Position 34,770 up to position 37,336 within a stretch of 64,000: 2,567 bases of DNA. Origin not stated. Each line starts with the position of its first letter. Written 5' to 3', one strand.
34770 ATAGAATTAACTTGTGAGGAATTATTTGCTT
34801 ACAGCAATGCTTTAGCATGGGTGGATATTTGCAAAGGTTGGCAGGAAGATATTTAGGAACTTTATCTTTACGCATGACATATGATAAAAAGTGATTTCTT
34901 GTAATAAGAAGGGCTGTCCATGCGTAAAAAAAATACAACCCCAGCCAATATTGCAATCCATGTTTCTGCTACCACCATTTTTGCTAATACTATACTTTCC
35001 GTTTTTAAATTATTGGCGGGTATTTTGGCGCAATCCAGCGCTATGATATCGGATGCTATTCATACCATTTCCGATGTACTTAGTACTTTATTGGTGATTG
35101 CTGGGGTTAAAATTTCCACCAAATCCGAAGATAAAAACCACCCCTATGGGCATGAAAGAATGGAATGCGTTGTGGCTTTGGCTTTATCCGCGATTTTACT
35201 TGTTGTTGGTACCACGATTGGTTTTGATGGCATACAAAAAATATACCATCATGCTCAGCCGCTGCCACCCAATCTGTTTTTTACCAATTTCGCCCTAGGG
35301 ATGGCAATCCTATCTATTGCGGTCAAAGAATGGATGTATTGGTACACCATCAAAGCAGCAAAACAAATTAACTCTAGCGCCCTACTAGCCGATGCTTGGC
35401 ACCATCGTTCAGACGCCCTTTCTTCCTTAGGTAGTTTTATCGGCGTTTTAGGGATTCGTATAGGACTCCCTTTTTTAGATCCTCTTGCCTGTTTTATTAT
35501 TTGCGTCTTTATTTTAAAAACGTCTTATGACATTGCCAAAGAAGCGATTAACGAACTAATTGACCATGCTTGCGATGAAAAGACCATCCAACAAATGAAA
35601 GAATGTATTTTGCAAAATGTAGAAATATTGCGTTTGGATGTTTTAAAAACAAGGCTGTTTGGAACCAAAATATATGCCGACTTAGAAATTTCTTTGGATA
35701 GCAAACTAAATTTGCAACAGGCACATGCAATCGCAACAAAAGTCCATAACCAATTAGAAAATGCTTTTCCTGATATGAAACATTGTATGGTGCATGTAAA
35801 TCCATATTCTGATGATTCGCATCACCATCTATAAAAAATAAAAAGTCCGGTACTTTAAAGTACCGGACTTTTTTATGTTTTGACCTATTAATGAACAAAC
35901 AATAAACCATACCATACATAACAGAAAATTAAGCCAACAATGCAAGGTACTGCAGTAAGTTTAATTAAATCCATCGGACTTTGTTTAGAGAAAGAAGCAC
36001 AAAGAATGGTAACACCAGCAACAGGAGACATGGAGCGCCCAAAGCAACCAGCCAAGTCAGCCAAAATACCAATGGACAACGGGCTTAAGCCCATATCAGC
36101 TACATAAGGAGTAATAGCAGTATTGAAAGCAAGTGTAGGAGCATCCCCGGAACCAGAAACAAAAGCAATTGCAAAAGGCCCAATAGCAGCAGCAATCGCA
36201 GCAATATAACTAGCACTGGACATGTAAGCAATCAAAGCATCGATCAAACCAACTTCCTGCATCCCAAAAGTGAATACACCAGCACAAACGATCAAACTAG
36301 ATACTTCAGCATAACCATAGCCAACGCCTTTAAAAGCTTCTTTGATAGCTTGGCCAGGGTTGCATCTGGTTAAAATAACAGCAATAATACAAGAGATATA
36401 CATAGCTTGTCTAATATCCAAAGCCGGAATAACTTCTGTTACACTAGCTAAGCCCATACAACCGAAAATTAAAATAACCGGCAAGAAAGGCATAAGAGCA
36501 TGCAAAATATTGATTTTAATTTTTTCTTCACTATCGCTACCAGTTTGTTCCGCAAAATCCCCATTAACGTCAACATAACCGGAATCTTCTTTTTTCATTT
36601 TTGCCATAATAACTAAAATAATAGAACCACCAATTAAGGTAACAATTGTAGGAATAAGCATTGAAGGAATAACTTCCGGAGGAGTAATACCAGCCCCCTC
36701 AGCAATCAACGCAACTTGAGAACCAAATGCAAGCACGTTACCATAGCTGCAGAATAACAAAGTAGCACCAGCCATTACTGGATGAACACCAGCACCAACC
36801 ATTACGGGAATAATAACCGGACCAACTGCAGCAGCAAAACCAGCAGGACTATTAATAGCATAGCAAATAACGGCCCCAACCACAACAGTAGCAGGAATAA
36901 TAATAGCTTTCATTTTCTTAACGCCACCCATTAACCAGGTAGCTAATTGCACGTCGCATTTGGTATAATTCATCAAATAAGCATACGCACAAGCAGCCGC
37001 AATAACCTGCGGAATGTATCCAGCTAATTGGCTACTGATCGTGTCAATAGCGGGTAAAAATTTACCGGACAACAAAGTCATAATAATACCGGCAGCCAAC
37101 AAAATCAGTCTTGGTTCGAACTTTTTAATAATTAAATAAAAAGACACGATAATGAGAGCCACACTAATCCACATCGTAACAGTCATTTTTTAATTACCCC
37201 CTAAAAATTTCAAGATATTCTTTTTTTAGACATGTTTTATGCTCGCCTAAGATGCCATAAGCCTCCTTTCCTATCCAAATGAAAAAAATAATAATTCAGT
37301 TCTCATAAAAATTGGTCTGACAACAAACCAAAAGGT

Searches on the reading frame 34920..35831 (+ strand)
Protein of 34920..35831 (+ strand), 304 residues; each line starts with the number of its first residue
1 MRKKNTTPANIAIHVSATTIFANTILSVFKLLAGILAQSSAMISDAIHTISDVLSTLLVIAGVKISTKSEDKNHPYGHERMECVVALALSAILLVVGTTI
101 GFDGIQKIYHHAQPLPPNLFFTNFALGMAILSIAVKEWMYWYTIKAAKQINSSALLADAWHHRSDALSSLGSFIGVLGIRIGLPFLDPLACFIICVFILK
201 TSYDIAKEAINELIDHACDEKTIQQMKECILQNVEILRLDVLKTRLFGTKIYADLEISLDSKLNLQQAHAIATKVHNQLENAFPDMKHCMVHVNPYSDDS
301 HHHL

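Call 37: search_protein_families(library=pfam, proteins=[window:34920-35831:+])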
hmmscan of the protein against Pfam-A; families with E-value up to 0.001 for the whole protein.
window:34920-35831:+ (304 aa): 2 families
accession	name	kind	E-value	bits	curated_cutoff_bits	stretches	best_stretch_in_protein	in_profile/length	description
PF01545.26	Cation_efflux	-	8.4e-51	173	26.6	1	20-214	5-198/198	Cation efflux family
PF16916.11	ZT_dimer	-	1.5e-19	70.2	26.7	1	218-296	1-78/78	Dimerisation domain of Zinc Transporter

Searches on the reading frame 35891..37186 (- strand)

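Call 37: search_protein_families(library=pfam, proteins=[window:35891-37186:-])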
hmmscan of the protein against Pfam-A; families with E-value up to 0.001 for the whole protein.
window:35891-37186:- (432 aa): 1 family
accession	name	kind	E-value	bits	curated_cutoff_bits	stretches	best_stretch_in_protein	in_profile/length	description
PF03606.21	DcuC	-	6.9e-16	58.3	23.1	1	90-424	112-454/461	C4-dicarboxylate anaerobic carrier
